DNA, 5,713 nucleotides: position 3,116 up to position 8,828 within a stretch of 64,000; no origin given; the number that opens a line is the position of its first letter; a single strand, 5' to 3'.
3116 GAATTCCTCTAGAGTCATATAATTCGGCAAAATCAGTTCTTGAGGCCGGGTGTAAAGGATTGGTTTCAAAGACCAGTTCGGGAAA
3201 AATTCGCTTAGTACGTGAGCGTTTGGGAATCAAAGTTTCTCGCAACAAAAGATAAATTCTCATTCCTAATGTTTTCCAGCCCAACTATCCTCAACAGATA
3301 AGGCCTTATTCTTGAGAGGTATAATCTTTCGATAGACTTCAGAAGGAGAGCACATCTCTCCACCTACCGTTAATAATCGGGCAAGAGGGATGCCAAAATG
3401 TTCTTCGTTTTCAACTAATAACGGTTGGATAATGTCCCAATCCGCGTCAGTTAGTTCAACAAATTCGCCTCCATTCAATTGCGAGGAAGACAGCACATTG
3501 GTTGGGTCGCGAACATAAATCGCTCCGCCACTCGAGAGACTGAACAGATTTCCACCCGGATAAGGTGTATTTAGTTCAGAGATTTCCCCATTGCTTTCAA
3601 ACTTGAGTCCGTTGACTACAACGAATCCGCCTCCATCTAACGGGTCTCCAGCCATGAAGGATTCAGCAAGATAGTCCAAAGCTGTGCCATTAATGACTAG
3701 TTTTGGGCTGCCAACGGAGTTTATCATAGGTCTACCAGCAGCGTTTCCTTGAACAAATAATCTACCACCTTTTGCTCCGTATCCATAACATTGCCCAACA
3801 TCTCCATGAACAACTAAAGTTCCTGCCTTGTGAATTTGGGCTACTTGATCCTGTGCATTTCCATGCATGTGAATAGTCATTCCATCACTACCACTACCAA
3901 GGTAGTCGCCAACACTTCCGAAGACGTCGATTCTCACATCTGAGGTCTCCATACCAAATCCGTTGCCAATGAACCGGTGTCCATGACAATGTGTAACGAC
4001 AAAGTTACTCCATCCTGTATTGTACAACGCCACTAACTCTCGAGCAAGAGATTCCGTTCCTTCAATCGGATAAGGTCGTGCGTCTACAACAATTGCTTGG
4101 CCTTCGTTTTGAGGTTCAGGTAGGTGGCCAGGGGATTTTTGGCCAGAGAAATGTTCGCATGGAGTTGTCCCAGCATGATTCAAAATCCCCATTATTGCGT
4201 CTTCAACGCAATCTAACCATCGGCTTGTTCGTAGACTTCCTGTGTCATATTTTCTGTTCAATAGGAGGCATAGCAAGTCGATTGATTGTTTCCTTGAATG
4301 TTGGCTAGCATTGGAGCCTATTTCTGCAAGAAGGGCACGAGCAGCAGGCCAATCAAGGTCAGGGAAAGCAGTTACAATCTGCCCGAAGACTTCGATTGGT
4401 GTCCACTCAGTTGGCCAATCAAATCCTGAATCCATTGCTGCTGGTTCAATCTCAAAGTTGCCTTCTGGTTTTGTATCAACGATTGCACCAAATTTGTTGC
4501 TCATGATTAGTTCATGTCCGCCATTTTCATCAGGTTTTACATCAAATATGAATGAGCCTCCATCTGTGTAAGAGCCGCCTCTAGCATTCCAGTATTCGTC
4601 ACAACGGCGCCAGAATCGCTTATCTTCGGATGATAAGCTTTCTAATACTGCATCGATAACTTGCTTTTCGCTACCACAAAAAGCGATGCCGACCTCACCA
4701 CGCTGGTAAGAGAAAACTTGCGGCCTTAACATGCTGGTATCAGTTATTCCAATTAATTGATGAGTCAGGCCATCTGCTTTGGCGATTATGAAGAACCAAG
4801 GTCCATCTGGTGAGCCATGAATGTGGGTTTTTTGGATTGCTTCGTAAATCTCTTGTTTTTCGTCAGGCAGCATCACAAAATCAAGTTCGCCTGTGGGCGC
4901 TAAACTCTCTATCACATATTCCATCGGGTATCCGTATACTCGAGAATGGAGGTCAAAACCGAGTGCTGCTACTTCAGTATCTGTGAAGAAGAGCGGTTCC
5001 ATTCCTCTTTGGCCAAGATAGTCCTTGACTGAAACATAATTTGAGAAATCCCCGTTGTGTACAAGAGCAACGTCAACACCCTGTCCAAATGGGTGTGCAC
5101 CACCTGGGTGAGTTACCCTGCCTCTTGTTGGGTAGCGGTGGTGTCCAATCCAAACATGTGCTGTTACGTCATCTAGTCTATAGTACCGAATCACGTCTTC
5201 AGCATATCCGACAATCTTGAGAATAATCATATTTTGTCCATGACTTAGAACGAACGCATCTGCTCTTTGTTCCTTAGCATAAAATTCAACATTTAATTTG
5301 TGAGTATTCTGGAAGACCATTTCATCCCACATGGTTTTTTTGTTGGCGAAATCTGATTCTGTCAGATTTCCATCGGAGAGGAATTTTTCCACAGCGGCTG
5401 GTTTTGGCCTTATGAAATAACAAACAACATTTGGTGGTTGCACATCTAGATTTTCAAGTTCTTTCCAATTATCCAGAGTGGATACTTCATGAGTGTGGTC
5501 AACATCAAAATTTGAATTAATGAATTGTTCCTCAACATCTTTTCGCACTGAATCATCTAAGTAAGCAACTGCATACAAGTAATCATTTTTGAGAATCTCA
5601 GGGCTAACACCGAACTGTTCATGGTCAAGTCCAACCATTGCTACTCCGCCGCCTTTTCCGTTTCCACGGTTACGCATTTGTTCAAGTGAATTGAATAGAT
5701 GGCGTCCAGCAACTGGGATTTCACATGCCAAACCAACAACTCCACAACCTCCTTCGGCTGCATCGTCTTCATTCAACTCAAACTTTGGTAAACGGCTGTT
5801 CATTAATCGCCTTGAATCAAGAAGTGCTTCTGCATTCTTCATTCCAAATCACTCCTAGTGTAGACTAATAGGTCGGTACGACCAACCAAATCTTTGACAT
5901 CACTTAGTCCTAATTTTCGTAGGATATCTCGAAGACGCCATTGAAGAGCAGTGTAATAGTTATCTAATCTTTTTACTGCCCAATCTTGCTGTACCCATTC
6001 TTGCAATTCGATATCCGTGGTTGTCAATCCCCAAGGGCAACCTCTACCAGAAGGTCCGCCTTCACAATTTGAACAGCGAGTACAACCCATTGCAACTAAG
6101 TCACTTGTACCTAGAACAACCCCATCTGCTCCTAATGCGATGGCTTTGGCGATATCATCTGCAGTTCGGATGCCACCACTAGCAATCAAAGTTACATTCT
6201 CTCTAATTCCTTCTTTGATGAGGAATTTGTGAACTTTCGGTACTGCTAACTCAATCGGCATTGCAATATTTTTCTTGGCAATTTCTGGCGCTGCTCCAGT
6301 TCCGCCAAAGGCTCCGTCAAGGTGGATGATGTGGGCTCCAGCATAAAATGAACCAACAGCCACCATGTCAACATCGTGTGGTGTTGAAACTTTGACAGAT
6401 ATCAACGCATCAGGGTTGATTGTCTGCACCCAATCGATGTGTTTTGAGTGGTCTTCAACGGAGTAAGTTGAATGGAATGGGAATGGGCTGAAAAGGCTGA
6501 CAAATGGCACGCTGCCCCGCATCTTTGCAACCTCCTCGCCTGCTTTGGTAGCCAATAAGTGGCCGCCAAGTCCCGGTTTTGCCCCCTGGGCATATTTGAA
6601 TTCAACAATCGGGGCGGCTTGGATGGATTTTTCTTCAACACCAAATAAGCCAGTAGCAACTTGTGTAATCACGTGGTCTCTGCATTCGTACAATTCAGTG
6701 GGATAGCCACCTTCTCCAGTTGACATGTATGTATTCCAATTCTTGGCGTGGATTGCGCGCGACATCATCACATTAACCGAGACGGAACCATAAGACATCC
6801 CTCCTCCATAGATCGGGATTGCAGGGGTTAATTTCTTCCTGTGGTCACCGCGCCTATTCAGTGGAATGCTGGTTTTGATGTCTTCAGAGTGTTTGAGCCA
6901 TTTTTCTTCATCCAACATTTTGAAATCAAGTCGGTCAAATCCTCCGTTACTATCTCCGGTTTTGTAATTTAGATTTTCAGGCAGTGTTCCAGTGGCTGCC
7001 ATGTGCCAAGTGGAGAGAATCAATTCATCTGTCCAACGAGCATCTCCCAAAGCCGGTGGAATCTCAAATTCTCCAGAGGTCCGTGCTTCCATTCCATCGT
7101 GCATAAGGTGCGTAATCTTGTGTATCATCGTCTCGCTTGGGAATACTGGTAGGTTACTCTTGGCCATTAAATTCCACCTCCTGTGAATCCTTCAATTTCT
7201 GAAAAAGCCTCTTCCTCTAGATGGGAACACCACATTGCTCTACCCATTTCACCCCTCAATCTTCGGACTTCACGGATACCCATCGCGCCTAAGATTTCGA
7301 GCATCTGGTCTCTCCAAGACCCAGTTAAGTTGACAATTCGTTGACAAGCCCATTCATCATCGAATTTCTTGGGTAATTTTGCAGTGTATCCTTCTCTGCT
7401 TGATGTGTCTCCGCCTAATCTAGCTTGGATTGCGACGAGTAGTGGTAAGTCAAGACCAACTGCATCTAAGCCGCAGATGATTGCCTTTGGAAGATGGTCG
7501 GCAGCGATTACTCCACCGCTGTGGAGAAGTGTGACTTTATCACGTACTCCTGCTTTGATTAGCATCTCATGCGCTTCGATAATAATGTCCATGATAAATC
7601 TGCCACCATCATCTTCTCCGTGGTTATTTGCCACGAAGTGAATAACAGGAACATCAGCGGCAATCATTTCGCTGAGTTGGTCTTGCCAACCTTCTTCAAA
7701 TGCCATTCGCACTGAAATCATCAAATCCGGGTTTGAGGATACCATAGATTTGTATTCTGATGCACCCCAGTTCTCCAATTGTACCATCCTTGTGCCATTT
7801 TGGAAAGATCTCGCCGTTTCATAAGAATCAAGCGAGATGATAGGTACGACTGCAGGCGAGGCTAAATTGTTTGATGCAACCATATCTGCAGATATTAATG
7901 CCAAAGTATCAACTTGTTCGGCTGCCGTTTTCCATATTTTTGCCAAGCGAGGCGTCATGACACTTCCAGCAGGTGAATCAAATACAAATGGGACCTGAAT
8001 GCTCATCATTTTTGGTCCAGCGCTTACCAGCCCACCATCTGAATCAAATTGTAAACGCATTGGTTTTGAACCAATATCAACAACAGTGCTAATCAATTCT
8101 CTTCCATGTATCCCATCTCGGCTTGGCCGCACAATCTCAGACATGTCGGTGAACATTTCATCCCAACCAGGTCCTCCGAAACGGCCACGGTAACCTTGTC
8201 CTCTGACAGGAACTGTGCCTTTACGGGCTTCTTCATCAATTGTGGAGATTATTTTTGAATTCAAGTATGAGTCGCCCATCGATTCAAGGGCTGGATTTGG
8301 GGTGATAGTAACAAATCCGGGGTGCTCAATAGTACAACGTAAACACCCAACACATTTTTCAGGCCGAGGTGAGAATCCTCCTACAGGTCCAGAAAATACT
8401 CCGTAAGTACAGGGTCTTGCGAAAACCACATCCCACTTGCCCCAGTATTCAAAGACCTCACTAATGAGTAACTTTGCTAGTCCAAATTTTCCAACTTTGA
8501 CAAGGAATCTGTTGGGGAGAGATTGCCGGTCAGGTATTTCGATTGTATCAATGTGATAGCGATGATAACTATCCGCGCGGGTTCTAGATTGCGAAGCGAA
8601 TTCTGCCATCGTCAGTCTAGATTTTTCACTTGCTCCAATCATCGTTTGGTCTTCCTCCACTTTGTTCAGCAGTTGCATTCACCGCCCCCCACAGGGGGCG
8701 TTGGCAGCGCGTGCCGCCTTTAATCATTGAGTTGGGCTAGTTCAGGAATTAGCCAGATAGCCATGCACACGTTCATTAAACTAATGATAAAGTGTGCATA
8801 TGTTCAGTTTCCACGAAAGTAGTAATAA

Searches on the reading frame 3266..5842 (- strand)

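Call 76: search_protein_families(library=pfam, proteins=[window:3266-5842:-], max_evalue=0.00001)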
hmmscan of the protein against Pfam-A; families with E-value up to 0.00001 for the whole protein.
window:3266-5842:- (858 aa): 2 families
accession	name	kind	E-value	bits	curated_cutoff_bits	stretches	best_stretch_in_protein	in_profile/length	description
PF01493.24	GXGXG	-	7.8e-11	42.3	32.5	1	630-786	26-171/190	GXGXG motif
PF13522.11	GATase_6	-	5e-07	30.3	27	1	226-292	8-73/130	Glutamine amidotransferase domain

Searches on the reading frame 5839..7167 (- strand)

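Call 76: search_protein_families(library=pfam, proteins=[window:5839-7167:-], max_evalue=0.00001)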
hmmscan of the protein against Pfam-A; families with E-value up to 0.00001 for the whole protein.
window:5839-7167:- (442 aa): 4 families
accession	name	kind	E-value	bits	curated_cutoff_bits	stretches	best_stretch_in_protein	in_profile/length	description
PF01645.23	Glu_synthase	-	1.2e-87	295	20.4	1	115-421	65-368/369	Conserved region in glutamate synthase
PF01070.24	FMN_dh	-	3.8e-07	29.9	24.9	1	317-360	266-309/350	FMN-dependent dehydrogenase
PF04898.20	Glu_syn_central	-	8.1e-07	29.2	22.8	1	296-424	160-262/277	Glutamate synthase central domain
PF00478.31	IMPDH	-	3.3e-06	26.8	25.6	1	303-354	190-237/345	IMP dehydrogenase / GMP reductase domain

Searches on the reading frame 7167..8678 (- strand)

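Call 76: search_protein_families(library=pfam, proteins=[window:7167-8678:-], max_evalue=0.00001)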
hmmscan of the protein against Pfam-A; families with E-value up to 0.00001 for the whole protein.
window:7167-8678:- (503 aa): 1 family
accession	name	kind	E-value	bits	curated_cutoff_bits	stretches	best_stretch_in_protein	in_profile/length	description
PF01645.23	Glu_synthase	-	7.4e-06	25.8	20.4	0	357-468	251-368/369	Conserved region in glutamate synthase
